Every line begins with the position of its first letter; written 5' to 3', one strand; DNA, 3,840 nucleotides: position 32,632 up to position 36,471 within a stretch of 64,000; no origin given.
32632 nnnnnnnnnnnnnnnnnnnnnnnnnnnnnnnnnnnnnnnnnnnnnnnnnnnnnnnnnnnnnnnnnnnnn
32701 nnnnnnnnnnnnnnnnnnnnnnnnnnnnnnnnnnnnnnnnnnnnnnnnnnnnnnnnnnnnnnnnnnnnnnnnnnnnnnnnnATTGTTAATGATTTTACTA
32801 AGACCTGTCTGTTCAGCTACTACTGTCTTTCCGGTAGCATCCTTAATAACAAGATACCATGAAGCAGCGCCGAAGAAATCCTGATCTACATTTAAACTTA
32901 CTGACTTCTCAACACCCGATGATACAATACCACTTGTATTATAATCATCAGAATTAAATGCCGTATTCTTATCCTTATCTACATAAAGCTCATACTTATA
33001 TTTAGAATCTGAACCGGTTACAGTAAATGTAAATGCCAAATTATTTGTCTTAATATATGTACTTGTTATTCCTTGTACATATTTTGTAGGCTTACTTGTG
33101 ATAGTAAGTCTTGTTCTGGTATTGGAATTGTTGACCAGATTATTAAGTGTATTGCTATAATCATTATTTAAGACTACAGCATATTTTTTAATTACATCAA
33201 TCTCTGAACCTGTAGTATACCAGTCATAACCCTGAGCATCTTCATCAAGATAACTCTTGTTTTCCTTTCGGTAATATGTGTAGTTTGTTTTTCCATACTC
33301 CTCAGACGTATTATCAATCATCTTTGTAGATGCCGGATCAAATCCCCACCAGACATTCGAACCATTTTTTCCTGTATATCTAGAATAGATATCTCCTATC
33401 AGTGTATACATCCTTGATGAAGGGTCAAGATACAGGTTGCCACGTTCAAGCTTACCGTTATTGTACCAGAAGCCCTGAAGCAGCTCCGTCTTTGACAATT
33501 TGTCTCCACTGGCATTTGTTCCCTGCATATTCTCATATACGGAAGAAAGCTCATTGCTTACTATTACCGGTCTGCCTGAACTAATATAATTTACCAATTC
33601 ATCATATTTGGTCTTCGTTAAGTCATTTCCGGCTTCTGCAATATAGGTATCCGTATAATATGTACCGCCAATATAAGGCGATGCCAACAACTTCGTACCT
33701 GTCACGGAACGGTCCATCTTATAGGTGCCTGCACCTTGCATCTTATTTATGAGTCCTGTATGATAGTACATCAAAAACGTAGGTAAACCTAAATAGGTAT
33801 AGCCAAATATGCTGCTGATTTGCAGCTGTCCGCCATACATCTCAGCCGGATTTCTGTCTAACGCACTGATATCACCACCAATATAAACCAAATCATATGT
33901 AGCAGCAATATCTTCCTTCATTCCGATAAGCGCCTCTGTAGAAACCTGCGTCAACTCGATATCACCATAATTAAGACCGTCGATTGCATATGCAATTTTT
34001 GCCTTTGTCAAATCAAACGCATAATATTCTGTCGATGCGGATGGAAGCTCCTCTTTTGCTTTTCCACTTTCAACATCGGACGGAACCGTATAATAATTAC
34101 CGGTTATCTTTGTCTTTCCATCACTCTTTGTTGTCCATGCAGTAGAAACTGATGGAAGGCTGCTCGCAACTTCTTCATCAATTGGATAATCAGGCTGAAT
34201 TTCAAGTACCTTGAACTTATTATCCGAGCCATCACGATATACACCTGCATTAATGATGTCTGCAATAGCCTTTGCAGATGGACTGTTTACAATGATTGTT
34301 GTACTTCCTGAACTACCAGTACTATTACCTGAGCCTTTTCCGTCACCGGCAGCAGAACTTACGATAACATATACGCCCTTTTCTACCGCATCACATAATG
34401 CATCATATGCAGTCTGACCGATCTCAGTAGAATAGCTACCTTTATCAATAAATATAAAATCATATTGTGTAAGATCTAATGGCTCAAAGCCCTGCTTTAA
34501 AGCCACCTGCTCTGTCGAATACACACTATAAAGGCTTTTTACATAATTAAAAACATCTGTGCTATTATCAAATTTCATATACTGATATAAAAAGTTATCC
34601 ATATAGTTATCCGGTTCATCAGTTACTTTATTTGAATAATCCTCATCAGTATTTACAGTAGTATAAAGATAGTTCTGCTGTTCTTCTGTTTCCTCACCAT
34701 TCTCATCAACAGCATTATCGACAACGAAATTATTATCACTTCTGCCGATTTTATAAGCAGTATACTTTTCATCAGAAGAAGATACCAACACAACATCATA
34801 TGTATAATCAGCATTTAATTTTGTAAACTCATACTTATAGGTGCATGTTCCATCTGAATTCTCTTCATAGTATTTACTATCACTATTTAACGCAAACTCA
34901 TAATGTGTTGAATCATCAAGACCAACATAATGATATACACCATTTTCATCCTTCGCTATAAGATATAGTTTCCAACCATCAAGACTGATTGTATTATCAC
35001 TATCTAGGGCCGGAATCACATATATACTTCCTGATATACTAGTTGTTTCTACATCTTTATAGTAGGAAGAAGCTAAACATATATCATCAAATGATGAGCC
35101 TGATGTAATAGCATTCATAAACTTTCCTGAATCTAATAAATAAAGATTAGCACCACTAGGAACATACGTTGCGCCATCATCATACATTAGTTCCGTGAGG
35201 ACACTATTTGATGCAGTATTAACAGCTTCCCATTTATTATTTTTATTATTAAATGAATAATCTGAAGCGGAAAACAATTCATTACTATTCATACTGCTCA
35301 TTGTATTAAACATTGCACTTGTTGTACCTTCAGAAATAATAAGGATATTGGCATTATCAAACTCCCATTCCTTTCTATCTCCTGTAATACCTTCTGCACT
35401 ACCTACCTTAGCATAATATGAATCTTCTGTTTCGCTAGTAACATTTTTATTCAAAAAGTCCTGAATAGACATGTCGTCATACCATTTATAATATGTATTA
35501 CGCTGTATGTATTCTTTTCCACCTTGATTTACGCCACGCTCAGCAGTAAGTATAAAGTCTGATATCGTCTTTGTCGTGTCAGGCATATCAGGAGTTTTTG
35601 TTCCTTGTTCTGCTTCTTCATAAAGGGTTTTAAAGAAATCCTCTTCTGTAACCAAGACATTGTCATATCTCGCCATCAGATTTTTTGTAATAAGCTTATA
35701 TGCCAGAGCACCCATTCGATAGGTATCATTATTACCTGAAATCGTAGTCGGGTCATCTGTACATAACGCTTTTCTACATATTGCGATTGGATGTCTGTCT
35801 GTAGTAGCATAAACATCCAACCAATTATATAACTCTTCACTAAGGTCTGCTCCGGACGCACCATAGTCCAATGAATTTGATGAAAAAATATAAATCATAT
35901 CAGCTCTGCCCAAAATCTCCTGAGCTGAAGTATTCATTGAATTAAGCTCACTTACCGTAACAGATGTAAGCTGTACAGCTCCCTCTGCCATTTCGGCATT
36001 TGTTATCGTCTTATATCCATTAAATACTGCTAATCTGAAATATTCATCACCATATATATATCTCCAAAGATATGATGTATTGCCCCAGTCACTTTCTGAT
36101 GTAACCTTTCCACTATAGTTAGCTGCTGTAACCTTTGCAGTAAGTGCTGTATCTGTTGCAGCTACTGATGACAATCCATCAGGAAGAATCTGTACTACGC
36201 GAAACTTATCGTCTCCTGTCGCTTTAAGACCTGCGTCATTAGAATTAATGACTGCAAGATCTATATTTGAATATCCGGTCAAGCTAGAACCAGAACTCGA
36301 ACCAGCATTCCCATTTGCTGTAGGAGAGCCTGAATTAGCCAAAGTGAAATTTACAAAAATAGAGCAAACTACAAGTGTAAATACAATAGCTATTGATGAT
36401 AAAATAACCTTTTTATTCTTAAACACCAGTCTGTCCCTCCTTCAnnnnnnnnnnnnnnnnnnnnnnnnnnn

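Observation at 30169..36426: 2085-aa pilus-associated secreted protein with repeated alpha/beta modules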

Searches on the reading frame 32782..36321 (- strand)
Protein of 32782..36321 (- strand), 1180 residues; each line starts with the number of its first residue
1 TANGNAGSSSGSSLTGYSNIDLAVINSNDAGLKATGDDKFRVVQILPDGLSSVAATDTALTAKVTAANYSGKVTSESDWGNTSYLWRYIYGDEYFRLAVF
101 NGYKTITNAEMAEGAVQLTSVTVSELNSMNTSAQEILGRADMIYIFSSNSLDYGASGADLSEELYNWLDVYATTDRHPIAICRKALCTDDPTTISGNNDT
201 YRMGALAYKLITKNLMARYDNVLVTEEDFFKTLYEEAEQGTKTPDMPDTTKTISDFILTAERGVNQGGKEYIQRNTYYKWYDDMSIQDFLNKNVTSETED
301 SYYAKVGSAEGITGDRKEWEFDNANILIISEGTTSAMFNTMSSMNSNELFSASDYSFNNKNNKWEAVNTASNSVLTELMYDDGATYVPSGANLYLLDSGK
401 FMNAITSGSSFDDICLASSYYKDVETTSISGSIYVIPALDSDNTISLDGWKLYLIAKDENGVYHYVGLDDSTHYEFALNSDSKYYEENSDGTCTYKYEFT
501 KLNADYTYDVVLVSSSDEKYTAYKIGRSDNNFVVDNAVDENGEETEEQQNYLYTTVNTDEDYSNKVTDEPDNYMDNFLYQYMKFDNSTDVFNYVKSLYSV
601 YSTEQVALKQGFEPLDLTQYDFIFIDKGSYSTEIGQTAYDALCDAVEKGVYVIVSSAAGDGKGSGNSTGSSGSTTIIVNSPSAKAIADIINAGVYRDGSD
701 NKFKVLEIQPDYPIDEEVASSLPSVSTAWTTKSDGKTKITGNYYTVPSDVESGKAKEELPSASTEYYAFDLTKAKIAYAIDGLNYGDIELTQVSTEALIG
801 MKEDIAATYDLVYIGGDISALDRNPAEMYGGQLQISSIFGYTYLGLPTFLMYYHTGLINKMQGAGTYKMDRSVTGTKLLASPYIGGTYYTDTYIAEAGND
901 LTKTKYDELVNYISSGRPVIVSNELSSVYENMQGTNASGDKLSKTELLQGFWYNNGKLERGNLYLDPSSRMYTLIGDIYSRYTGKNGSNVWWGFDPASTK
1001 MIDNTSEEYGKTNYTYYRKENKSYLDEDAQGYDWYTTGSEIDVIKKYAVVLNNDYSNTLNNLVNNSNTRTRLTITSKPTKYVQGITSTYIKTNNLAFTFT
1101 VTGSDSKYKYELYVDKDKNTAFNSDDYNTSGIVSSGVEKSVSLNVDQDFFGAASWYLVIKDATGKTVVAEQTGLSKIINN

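Call 38: predict_structure(alignment_id=A3)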
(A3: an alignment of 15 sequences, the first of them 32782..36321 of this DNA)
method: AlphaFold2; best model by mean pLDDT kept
length: 1180 residues; sequences in the alignment: 15
mean_pLDDT: 59.9   pTM: 0.37
mean pLDDT of the five models: 59.9, 59.5, 58.8, 50.8, 50.4
residues with pLDDT >= 90: 4; 70-90: 492; 50-70: 294; < 50: 390
segments of 3 or more residues with pLDDT < 50: 1-36, 96-114, 174-176, 213-221, 241-250, 314-321, 556-561, 605-611, 660-703, 710-788, 816-899, 960-963, 999-1016, 1037-1041, 1043-1057, 1066-1090, 1175-1180
pLDDT, mean of each block of 10 residues (from residue 1): 23 30 40 49 83 85 70 76 80 50 37 61 83 74 78 61 73 58 73 57 65 38 65 66 37 75 62 79 80 60 69 46 78 77 76 78 70 77 61 84 81 73 81 74 69 83 78 82 74 83 87 67 76 79 74 54 58 69 84 76 52 76 81 73 84 75 30 37 44 29 53 31 31 33 27 27 28 36 42 57 64 53 28 26 22 27 29 30 38 30 72 73 71 76 65 67 56 79 69 58 32 49 53 52 41 47 46 25 34 67 79 66 71 81 65 72 76 51
secondary structure, 60 per line:
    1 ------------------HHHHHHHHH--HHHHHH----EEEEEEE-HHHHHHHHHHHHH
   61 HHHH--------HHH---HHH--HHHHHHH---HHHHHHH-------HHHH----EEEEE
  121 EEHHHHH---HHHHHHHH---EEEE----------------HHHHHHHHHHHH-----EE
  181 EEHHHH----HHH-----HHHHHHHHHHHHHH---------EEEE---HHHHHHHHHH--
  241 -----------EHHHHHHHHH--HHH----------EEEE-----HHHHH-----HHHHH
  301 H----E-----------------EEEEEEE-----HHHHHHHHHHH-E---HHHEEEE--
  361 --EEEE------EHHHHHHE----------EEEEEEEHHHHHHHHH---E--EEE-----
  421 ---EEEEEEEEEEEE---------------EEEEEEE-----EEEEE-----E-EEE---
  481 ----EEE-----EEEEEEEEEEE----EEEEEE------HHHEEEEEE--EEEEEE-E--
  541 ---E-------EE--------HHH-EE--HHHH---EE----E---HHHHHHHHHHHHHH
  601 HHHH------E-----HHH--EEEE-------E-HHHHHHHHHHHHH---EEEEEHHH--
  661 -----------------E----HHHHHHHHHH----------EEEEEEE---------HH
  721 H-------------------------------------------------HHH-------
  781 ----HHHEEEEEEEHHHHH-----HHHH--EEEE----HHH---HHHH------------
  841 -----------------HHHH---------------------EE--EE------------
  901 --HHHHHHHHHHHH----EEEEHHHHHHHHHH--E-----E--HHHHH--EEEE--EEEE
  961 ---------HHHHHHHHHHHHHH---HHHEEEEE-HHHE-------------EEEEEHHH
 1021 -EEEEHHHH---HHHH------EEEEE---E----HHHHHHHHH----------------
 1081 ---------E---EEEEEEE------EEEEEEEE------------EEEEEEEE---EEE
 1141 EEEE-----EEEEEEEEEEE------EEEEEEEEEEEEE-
elements in order (helices of 4 or more, strands of 3 or more residues): H19-27 H30-35 E40-46 H48-64 H84-90 H94-100 H108-111 E116-122 H123-127 H131-138 E142-145 H162-173 E179-182 H183-186 H199-212 E222-225 H229-238 H253-261 E277-280 H286-290 H296-301 E324-330 H336-346 E355-358 E363-366 H374-379 E391-397 H398-406 E413-415 E424-435 E451-457 E463-467 E475-477 E485-487 E493-503 E508-513 E523-528 E531-536 H570-573 H587-604 E622-625 H635-647 E651-655 H683-692 E703-709 E788-794 H795-799 H805-808 E811-814 H825-828 H858-861 H903-914 E919-922 H923-932 H944-948 E951-954 E957-960 H970-983 E990-994 E1013-1017 E1022-1025 H1026-1029 H1033-1036 E1043-1047 H1056-1064 E1094-1100 E1107-1114 E1127-1134 E1138-1144 E1150-1160 E1167-1179

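Call 40: fold_search(model_id=the predicted structure, library=pdb)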
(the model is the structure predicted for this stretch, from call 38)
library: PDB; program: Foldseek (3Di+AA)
matches with E <= 10: 1095; with E <= 0.001: 0
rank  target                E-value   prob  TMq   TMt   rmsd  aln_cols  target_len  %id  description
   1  8gul_A                5.9e-03  1.00  0.06  0.16   2.6        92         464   21  Chitin-active AA10 LPMO (GbpA) complexed with Cu(II) from Vibrio campbellii (released 2023-06-21)
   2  3ead_A                7.8e-03  0.99  0.06  0.39   5.8        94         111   16  Crystal structure of CALX-CBD1 (released 2009-09-08)
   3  6m48_A                1.0e-02  0.99  0.07  0.10   5.1       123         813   11  Crystal structure of pilus adhesin, SpaC from Lactobacillus rhamnosus GG - P21212 form (released 2020-07-29)
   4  1row_A                1.1e-02  1.00  0.06  0.55   5.0       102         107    9  Structure of SSP-19, an MSP-domain protein like family member in Caenorhabditis elegans (released 2003-12-23)
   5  3py9                  1.1e-02  0.99  0.05  0.18   5.1        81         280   18  X-ray structural studies of the entire extra-cellular region of the Ser/Thr kinase PrkC from Staphylococcus aureus (released 2011-01-19)
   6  2ben_B                1.1e-02  1.00  0.06  0.38   4.1        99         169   15  Crystal structure of the Serratia marcescens chitin-binding protein CBP21 Y54A mutant. (released 2004-12-08)
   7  3frp_G                1.1e-02  1.00  0.06  0.27   5.4       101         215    6  Crystal Structure of Cobra Venom Factor, a Co-factor for C3- and C5 convertase CVFBb (released 2009-04-28)
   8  3f65_B                1.3e-02  1.00  0.06  0.29   5.6       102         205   12  The F4 fimbrial chaperone FaeE does not self-cap its interactive surfaces (released 2009-05-19)
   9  2xwx_A                1.4e-02  1.00  0.06  0.16  10.0       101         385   16  Vibrio cholerae colonization factor GbpA crystal structure (released 2011-11-16)
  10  3gfu_C                1.4e-02  1.00  0.06  0.29   5.2        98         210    9  FaeE-FaeG chaperone-major pilin complex of F4 ac 5/95 fimbriae (released 2009-10-20)
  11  5ftz                  1.6e-02  0.99  0.06  0.34   4.5       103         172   14  AA10 lytic polysaccharide monooxygenase (LPMO) from Streptomyces lividans (released 2016-04-27)
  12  6m48_B                1.6e-02  0.96  0.07  0.10   5.0       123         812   11  Crystal structure of pilus adhesin, SpaC from Lactobacillus rhamnosus GG - P21212 form (released 2020-07-29)
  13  3f65_A                1.8e-02  1.00  0.06  0.30   5.4        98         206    9  The F4 fimbrial chaperone FaeE does not self-cap its interactive surfaces (released 2009-05-19)
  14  7lr4_C                1.8e-02  0.99  0.06  0.47   4.6        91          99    5  Complex of Fab 2/1.12 with domain 3 of P. berghei HAP2 (released 2021-12-15)
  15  7lr3_D                1.9e-02  1.00  0.06  0.50   4.0        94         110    6  Complex of Fab 2/6.14 with domain 3 of P. berghei HAP2 (released 2021-12-15)
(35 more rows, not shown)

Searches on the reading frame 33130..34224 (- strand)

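Call 32: search_protein_families(library=pfam, proteins=[window:33130-34224:-], max_evalue=10)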
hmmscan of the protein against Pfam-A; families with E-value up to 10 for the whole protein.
window:33130-34224:- (365 aa): 2 families
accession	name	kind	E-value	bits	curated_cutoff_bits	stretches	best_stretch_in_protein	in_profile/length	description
PF16480.10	DUF5057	-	0.00017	21.6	27.9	1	200-333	1-126/378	Domain of unknown function (DUF5057)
PF13529.12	Peptidase_C39_2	-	0.024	15.6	24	1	189-226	68-108/143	Peptidase_C39 like family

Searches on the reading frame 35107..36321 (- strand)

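Call 32: search_protein_families(library=pfam, proteins=[window:35107-36321:-], max_evalue=10)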
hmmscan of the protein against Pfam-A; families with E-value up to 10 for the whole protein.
window:35107-36321:- (405 aa): 2 families
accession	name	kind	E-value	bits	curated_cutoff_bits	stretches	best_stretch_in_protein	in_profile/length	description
PF17731.6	DUF5570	-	0.0044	17.5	26.2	1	319-401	4-85/123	Family of unknown function (DUF5570)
PF12403.13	Pax2_C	-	1.7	9.1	28.1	0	58-88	53-83/113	Paired-box protein 2 C terminal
